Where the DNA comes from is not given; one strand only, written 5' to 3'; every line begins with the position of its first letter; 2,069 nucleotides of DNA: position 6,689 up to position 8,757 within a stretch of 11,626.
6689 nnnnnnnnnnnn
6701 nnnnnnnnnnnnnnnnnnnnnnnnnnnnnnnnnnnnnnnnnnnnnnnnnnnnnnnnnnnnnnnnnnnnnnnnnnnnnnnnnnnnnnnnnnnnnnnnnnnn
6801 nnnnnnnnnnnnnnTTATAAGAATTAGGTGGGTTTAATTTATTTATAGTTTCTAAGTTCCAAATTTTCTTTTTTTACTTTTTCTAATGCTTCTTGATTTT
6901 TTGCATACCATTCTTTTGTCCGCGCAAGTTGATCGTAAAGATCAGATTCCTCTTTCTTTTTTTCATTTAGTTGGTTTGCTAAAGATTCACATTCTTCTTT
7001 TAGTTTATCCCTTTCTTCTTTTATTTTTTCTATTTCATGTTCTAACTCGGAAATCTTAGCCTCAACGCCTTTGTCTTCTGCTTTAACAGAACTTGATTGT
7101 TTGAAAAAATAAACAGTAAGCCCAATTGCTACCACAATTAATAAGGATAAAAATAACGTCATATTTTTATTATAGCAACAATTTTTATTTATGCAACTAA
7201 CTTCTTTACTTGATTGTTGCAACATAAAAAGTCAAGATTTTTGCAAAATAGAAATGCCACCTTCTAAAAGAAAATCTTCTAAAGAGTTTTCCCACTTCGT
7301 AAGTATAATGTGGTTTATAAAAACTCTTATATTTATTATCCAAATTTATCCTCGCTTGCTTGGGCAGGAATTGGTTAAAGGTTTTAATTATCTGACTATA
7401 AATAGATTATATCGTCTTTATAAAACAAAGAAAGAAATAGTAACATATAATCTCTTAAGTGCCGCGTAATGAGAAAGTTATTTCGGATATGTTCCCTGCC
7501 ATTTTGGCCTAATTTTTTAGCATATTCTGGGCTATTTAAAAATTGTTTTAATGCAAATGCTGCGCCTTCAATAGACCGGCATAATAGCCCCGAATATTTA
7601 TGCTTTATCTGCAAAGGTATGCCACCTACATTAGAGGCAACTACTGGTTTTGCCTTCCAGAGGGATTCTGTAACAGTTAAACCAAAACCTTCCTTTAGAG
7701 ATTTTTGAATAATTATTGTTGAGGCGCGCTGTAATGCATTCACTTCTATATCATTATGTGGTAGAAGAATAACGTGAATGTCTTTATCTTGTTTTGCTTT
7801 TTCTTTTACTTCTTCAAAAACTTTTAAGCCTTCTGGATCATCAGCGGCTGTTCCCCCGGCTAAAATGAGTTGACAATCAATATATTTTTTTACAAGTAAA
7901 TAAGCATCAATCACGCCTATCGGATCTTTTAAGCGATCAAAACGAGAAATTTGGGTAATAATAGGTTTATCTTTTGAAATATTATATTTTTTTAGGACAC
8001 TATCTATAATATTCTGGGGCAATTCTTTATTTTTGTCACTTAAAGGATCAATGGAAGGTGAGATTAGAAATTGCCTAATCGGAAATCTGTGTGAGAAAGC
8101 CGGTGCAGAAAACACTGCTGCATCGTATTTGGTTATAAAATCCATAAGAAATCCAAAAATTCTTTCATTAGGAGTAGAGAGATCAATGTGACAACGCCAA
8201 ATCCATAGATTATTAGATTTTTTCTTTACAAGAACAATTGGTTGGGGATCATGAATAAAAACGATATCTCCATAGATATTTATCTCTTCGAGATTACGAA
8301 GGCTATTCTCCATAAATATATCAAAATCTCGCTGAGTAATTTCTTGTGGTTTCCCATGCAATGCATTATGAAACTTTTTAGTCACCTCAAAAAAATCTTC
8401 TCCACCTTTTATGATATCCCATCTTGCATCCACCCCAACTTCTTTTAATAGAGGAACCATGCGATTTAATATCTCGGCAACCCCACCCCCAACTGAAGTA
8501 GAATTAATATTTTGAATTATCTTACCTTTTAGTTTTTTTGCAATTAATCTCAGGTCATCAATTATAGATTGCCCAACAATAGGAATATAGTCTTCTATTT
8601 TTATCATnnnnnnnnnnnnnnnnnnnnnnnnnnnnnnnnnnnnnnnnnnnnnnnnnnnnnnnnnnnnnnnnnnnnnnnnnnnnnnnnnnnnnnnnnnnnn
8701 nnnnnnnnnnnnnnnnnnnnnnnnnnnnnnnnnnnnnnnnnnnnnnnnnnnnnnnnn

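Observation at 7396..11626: Both trehalose biosynthesis routes fused into one operon with overlapping or near-overlapping stop/start codons: GT20 OtsA-like, OtsB, unknown protein, TreT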

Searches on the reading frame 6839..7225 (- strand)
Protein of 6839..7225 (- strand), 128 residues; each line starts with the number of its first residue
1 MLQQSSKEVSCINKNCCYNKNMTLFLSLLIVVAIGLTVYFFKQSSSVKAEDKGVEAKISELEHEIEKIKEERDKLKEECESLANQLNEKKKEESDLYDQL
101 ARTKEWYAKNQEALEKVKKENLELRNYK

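Call 5: search_protein_families(library=pfam, proteins=[window:6839-7225:-], max_evalue=0.01)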
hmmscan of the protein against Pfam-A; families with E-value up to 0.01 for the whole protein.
window:6839-7225:- (128 aa): 12 families
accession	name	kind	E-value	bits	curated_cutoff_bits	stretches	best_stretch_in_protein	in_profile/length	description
PF19745.5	FUT8_N_cat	-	0.00024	20.5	27.6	1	23-120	10-104/499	Alpha-(1,6)-fucosyltransferase N- and catalytic domains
PF11932.13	DUF3450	-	0.00068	19.4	32.6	1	30-120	4-94/241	Protein of unknown function (DUF3450)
PF10186.14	ATG14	-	0.00085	18.9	33.2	1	55-123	61-129/347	Vacuolar sorting 38 and autophagy-related subunit 14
PF06103.16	DUF948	-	0.0026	18.4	37.2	1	34-101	11-78/89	Bacterial protein of unknown function (DUF948)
PF03938.19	OmpH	-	0.0026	18.4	32.4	1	40-122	10-93/141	Outer membrane protein (OmpH-like)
PF04977.20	DivIC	-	0.0027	17.9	28.9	1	35-84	6-52/80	Septum formation initiator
PF08614.16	ATG16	-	0.0047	17.5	33.7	1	49-124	109-184/200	Autophagy protein 16 (ATG16)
PF16331.10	TolA_bind_tri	-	0.0063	17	30.1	1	56-103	18-65/76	TolA binding protein trimerisation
PF15908.10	HMMR_C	-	0.0066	17.1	28.6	1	65-124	90-150/157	Hyaluronan mediated motility receptor C-terminal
PF06785.16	UPF0242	-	0.0075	16.8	33.5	1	26-127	51-155/194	Uncharacterised protein family (UPF0242) N-terminus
PF06419.17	COG6_N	-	0.0081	16.7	27.4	0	57-106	34-83/114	Conserved oligomeric complex COG6, N-terminal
PF03961.19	FapA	-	0.0085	16.2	31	1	50-122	150-220/272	Flagellar Assembly Protein A beta solenoid domain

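Call 6: search_protein_families(library=ncbifam, proteins=[window:6839-7225:-], max_evalue=0.01)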
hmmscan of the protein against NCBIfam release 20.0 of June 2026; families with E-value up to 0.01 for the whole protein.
window:6839-7225:- (128 aa): 18 families
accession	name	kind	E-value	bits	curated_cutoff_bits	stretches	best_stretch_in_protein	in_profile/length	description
TIGR03495.1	phage_LysB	equivalog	8.8e-06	26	92.75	1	49-126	19-96/135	Rz-like lysis system protein LysB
NF043058.1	T4SS_LegC2C7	subfamily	4.9e-05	22.4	350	1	46-120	133-207/348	LegC2/C7 family Dot/Icm T4SS effector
NF009347.0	PRK12705.1-4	equivalog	0.00015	20.6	579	1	24-125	6-111/473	hypothetical protein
NF045844.1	BC85_0335_fam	subfamily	0.00023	20.9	65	1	22-92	2-69/215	BC85_0335 family putative methyltransferase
NF008173.0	PRK10920.1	equivalog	0.00073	18.7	313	1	22-105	38-120/390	uroporphyrinogen-III C-methyltransferase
TIGR02169.1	SMC_prok_A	equivalog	0.00075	17.3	729.4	1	47-124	328-405/1165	chromosome segregation protein SMC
TIGR04523.1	Mplasa_alph_rch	subfamily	0.001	17.1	270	1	51-126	554-631/745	helix-rich protein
NF041042.1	FslE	exception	0.0013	17.4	800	1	23-102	8-90/505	rhizoferrin import outer membrane protein FslE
TIGR02209.1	ftsL_broad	equivalog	0.0017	18.2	42.45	1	22-77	4-59/85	cell division protein FtsL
TIGR02168.1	SMC_prok_B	equivalog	0.0017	16.2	567.35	1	52-120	291-359/1181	chromosome segregation protein SMC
TIGR03185.1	DNA_S_dndD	equivalog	0.0019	16.8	245.85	1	26-120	181-273/650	DNA sulfur modification protein DndD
NF043073.1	MMSYN1_0195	equivalog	0.0024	16.1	1250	1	44-126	369-451/1021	spermidine/putrescine ABC transporter permease/substrate-binding protein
NF046104.1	PptglHdxlasePcsB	equivalog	0.0028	16.9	450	1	45-105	42-102/400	peptidoglycan hydrolase PcsB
NF045487.1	ASRP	equivalog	0.0028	16.3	300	1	48-120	361-437/593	archaea-specific SMC-related protein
NF008438.0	PRK11281.1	equivalog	0.0055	14.5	991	1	32-122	18-111/1113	mechanosensitive channel MscK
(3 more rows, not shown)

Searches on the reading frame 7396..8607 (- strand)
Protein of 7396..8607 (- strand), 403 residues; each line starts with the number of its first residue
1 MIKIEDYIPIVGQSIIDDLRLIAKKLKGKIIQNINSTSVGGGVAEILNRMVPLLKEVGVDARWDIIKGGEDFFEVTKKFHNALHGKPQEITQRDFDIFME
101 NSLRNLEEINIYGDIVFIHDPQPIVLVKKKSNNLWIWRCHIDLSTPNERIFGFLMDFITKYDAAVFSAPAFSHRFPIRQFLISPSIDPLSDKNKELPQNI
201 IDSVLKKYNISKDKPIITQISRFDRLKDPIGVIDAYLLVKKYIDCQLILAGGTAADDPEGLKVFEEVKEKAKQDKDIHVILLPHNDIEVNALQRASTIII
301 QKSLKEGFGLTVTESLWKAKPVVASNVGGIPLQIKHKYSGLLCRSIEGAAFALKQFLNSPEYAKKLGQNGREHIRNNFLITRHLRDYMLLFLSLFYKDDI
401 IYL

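Call 5: search_protein_families(library=pfam, proteins=[window:7396-8607:-], max_evalue=0.01)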
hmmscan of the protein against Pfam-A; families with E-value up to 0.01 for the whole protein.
window:7396-8607:- (403 aa): 4 families
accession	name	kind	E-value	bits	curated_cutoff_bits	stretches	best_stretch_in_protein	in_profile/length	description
PF21269.3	TreT_GT1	-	1.6e-52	177.5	27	1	33-172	1-143/144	Trehalose synthase, N-terminal domain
PF00534.26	Glycos_transf_1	-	3.7e-24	85.6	26.4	1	206-372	7-171/172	Glycosyl transferases group 1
PF13692.12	Glyco_trans_1_4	-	4.7e-12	46.8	27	1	215-357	2-140/142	Glycosyl transferases group 1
PF20706.3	GT4-conflict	-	2.1e-05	24.1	26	1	244-339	232-325/385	Family 4 Glycosyltransferase in conflict systems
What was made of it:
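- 7396..8607 (-): treT (GT4 trehalose glycosyltransferring synthase). Its ATG overlaps the DUF5752 stop as ATGA. PF21269, E 1.6e-52, plus PF00534 (call 5).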

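Call 6: search_protein_families(library=ncbifam, proteins=[window:7396-8607:-], max_evalue=0.01)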
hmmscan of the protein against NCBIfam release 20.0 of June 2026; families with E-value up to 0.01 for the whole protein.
window:7396-8607:- (403 aa): 22 families
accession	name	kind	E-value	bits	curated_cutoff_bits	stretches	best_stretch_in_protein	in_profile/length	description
NF041139.1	TreT_Thcocales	equivalog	3.1e-110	368.8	775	1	3-393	13-411/412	trehalose synthase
TIGR03999.1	thiol_BshA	equivalog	1.4e-20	73.6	273.7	1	202-391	187-370/375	N-acetyl-alpha-D-glucosaminyl L-malate synthase BshA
TIGR02149.1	glgA_Coryne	subfamily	5.8e-19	68.5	302.4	1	202-378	192-374/391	glycogen synthase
TIGR03088.1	stp2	hypoth_equivalog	1.7e-16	60.2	409.05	1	203-391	182-370/374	TIGR03088 family PEP-CTERM/XrtA system glycosyltransferase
TIGR03449.1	mycothiol_MshA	equivalog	5.4e-14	51.9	462.5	1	206-376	212-386/406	D-inositol-3-phosphate glycosyltransferase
NF038295.1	EPS_HpsP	equivalog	1.5e-13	50.5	550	1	199-378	194-371/388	hormogonium polysaccharide biosynthesis glycosyltransferase HpsP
NF041876.1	EPS_EpsE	equivalog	4.4e-11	42.6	400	1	235-381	235-383/389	exopolysaccharide biosynthesis GT4 family glycosyltransferase EpsE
NF038229.1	Glyco4_Geo_Pelo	equivalog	9.6e-11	41.3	400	1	238-391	186-333/338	GPMC system family 4 glycosyltransferase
TIGR04047.1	MSMEG_0565_glyc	hypoth_equivalog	1.1e-10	41.1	259.85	1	215-334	194-315/373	MSMEG_0565 family glycosyltransferase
TIGR02472.1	sucr_P_syn_N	equivalog_domain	8.9e-10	38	576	1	179-388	211-435/439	sucrose-phosphate synthase, putative, glycosyltransferase domain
TIGR02470.1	sucr_synth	equivalog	1.6e-07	29.8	810.4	1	211-379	547-733/784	sucrose synthase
NF038298.1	EPS_HpsO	equivalog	1e-06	27.8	575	1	204-378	191-371/388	hormogonium polysaccharide biosynthesis glycosyltransferase HpsO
NF047684.1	TeichurnBiosyTuaC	equivalog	4.5e-06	25.8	550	1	203-382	208-377/391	teichuronic acid biosynthesis protein TuaC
NF053787.1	GlcN_PG_synth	equivalog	5.7e-06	25.4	480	1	273-381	239-346/361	N-acetylglucosaminyl phosphatidylglycerol synthase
NF047880.1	glyco_SdgA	exception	2e-05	23.4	800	1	219-373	320-470/488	serine-aspartate repeat adhesin O-glycosyltransferase SdgA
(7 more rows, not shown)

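Call 7: search_solved_structures(query=window:7396-8607:-, show_alignments=1)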
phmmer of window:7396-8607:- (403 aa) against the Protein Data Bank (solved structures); distinct sequences matched with E-value up to 0.001: 21.
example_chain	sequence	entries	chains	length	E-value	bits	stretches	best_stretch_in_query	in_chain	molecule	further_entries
6zj4_AAA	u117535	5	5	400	2.3e-124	418.8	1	4-394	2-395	Trehalose phosphorylase/synthase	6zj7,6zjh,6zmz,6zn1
2x6q_A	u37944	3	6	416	7.7e-101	341.3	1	3-393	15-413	TREHALOSE-SYNTHASE TRET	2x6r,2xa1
2xa2_A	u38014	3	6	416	4.9e-100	338.7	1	3-393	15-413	TREHALOSE-SYNTHASE TRET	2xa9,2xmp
2jjm_A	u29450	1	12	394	4e-15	59.1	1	203-395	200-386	GLYCOSYL TRANSFERASE, GROUP 1 FAMILY PROTEIN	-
3mbo_A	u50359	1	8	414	4.5e-15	58.9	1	203-395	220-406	Glycosyltransferase, group 1 family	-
6kih_A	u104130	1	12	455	6.9e-13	51.8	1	206-378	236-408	Tll1590 protein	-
8dvz_A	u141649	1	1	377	2.8e-10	43.1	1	284-387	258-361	N, N'-diacetylbacillosaminyl-diphospho-undecaprenol alpha-1,3-N-acetylgalactosaminyltransf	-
8dqd_A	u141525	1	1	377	7.4e-10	41.8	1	284-387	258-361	N, N'-diacetylbacillosaminyl-diphospho-undecaprenol alpha-1,3-N-acetylgalactosaminyltransf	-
8dvw_A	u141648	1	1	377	9.2e-10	41.4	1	285-387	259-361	N, N'-diacetylbacillosaminyl-diphospho-undecaprenol alpha-1,3-N-acetylgalactosaminyltransf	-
5d00_A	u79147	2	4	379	6.3e-09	38.7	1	198-391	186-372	N-acetyl-alpha-D-glucosaminyl L-malate synthase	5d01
3c4q_A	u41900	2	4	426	2.2e-08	36.9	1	218-376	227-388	Predicted glycosyltransferases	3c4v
6n1x_A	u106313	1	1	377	2.3e-08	36.8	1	194-343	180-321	Glycosyltransferase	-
3c48_A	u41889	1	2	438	2.4e-08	36.8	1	218-376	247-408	Predicted glycosyltransferases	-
6d9t_A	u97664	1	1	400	2.6e-08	36.7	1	194-343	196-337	Glycosyl transferase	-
5i45_A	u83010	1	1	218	3.7e-08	36.2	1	231-383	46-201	Glycosyl transferases group 1 family protein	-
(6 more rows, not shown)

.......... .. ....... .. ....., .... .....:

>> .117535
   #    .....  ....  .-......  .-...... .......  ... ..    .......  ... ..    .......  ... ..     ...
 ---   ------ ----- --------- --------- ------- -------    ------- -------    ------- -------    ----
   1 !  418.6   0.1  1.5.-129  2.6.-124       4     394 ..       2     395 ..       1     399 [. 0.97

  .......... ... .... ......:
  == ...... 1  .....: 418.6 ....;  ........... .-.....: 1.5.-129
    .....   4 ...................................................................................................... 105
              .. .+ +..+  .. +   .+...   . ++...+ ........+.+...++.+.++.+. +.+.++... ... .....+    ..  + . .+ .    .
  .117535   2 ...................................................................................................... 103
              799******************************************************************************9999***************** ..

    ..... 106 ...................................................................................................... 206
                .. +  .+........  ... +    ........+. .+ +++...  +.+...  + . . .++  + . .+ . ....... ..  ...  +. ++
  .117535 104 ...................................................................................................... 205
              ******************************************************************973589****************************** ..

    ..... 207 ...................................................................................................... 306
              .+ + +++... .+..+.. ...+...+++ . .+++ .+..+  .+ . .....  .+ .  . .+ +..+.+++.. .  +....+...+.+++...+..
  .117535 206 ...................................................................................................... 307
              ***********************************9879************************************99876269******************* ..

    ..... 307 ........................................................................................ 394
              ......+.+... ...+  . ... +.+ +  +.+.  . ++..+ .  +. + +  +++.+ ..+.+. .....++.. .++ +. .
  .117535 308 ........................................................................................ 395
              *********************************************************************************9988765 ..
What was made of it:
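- Closest known: Thermococcales treT in the trehalose/maltose ABC-transporter cluster. Same: The TreT enzyme family is the same (2x6q, E 7.7e-101, call 7).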

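Call 91: search_protein_families(library=padloc, proteins=[window:7396-8607:-], max_evalue=0.001)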
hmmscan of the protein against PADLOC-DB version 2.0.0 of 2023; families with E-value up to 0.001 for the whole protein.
window:7396-8607:- (403 aa): 0 families
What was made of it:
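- Tried and rejected: PADLOC found no match for DUF5752 or TreT (call 91).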
